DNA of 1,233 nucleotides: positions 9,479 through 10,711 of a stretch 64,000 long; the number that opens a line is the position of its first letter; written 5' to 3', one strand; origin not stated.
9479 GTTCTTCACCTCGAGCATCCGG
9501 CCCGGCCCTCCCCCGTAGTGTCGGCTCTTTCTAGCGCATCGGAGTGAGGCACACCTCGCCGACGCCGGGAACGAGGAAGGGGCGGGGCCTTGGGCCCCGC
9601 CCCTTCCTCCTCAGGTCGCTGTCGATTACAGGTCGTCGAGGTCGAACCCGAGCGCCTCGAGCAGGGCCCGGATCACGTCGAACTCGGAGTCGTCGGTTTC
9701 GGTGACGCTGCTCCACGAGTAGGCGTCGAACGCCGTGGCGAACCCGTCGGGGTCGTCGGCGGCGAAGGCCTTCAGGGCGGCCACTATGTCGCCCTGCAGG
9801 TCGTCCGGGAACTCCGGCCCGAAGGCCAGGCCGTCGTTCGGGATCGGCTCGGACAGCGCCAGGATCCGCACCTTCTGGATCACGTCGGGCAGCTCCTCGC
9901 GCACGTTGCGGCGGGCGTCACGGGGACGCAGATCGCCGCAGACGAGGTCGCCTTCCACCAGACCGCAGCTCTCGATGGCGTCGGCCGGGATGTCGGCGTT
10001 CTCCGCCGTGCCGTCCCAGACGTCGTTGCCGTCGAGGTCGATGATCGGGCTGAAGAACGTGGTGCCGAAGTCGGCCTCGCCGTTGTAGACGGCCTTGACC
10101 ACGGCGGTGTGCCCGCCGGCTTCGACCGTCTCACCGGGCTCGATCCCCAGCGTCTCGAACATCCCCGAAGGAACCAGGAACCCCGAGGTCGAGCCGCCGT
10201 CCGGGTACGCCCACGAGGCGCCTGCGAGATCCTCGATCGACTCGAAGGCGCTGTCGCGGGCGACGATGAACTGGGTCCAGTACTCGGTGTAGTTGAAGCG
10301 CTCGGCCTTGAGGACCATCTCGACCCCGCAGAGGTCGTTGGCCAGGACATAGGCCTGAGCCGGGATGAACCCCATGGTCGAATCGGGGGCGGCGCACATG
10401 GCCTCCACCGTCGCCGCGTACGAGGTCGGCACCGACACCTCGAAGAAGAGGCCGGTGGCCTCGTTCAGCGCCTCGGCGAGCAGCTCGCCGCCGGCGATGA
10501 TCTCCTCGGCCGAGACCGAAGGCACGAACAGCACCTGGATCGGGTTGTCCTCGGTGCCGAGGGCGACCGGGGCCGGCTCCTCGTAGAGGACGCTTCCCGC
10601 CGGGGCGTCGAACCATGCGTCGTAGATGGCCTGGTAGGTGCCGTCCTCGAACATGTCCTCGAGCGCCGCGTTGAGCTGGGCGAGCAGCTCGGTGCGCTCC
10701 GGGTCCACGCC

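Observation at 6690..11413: Phosphonate-type ABC transporter with a two-domain substrate-binding protein and a 683-aa duplicated PhnE permease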

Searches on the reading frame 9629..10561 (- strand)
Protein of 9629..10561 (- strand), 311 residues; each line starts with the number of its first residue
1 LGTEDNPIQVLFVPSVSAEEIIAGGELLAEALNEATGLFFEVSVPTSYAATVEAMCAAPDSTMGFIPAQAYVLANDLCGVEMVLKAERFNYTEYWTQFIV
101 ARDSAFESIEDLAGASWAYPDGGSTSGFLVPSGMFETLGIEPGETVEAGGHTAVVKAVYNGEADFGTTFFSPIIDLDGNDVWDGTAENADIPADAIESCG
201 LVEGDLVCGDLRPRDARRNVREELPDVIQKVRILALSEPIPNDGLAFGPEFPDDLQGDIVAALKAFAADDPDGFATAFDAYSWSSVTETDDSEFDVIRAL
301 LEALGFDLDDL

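Call 8: search_solved_structures(query=window:9629-10561:-, max_evalue=0.01, show_alignments=3)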
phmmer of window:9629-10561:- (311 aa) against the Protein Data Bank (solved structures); distinct sequences matched with E-value up to 0.01: 7.
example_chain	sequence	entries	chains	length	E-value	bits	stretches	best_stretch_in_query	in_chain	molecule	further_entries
5jvb_A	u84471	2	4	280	3.2e-12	49.4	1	8-167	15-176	Phosphonate ABC transporter, periplasmic phosphonate-binding protein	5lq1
5o2j_A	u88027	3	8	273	2.2e-10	43.4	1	6-167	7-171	Probable phosphite transport system-binding protein PtxB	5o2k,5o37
5lv1_A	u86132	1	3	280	4e-10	42.5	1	7-168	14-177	PtxB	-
5me4_A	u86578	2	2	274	2.1e-09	40.1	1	28-147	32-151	Probable phosphite transport system-binding protein HtxB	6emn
6ghq_A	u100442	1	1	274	5.9e-09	38.7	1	28-147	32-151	Probable phosphite transport system-binding protein HtxB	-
6ght_A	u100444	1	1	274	8.5e-09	38.2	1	28-147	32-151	Probable phosphite transport system-binding protein HtxB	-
5ub3_A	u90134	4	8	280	0.0031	19.9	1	81-132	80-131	Phosphate-binding protein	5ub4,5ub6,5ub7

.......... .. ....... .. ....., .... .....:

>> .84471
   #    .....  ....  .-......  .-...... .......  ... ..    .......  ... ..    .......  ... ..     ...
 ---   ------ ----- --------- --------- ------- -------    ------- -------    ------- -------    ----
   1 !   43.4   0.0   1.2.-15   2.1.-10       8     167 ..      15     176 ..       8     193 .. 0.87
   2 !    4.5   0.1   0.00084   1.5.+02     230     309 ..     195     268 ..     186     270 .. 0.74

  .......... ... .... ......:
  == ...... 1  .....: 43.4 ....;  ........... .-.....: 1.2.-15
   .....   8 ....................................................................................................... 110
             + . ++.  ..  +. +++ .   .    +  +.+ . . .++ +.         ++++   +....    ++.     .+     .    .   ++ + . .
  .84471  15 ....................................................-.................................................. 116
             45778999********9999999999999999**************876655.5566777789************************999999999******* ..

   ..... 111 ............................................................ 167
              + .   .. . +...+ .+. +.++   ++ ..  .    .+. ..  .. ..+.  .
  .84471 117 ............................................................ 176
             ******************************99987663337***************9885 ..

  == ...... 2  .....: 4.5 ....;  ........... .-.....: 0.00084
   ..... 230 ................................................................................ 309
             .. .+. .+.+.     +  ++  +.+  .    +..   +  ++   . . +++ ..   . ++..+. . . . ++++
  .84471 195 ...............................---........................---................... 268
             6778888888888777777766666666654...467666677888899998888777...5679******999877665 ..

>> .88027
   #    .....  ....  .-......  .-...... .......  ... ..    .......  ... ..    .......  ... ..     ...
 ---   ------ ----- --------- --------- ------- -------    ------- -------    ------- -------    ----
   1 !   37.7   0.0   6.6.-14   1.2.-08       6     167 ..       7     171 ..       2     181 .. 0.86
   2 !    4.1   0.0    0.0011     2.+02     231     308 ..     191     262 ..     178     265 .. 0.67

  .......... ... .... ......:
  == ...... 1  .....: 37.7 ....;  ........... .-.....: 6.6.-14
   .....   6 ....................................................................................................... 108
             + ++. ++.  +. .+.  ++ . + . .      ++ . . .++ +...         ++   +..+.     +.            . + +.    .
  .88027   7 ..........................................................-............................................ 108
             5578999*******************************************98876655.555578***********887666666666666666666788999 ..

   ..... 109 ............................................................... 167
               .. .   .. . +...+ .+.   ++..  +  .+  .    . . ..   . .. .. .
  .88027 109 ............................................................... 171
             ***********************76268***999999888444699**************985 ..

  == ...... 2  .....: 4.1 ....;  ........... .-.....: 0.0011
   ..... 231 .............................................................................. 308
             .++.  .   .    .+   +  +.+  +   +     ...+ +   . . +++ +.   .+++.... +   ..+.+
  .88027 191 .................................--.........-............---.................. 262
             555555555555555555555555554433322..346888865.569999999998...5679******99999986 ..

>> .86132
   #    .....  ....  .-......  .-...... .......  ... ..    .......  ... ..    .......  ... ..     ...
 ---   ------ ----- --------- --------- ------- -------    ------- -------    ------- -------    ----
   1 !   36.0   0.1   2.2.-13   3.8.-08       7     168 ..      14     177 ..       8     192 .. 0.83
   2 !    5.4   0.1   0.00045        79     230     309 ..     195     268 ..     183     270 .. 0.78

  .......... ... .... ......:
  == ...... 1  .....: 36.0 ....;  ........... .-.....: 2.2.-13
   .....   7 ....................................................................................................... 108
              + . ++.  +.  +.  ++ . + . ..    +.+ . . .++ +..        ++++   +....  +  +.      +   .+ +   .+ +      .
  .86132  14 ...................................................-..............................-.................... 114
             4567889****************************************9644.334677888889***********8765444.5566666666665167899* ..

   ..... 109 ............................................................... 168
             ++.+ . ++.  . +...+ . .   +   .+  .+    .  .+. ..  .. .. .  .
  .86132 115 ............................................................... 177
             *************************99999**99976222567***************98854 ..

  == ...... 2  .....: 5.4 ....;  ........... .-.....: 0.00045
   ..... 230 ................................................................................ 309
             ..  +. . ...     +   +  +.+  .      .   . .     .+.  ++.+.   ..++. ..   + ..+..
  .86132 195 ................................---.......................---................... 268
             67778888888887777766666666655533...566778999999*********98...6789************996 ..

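Call 66: search_solved_structures(query=A4, max_evalue=0.01, show_alignments=0)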
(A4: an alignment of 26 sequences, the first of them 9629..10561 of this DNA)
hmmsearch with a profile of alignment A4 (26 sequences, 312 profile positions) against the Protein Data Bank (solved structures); distinct sequences matched with E-value up to 0.01: 21.
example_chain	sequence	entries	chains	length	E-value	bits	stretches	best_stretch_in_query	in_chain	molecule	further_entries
5jvb_A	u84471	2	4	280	4.6e-21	78.4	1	9-166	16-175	Phosphonate ABC transporter, periplasmic phosphonate-binding protein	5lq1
5lv1_A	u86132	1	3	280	1.2e-20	76.9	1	10-166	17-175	PtxB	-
5o2j_A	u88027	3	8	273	2.9e-19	72.4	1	8-166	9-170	Probable phosphite transport system-binding protein PtxB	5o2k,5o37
5me4_A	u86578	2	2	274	1e-18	70.6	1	30-147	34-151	Probable phosphite transport system-binding protein HtxB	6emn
6ghq_A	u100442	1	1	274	8.4e-18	67.6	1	30-147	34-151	Probable phosphite transport system-binding protein HtxB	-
6ght_A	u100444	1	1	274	1.9e-17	66.5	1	30-147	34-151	Probable phosphite transport system-binding protein HtxB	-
3p7i_A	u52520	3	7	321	2.1e-15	59.7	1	88-168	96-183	PhnD, subunit of alkylphosphonate ABC transporter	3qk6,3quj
3s4u_A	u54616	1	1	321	2.9e-14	56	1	88-168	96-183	PhnD, subunit of alkylphosphonate ABC transporter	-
3n5l_A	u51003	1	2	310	2e-13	53.2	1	31-167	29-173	Binding protein component of ABC phosphonate transporter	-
6esk_A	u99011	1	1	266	6.1e-11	45.1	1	81-167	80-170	Putative periplasmic phosphite-binding-like protein (Pbl) PtxB-like protein designated Aio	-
6esv_A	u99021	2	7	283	7.2e-11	44.8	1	81-167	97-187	Putative periplasmic phosphite-binding-like protein (Pbl) PtxB-like protein designated Aio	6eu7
8ed5_A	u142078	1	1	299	8.2e-11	44.7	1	81-167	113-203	Putative periplasmic phosphite-binding-like protein (Pbl) PtxB-like protein designated Aio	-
6x6b_A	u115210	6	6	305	1.4e-09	40.6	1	32-167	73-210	ArrX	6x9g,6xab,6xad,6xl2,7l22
5ub3_A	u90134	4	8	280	1.4e-08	37.4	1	81-142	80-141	Phosphate-binding protein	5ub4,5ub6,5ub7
6x8w_A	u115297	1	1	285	4.5e-08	35.7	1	33-167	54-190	ArrX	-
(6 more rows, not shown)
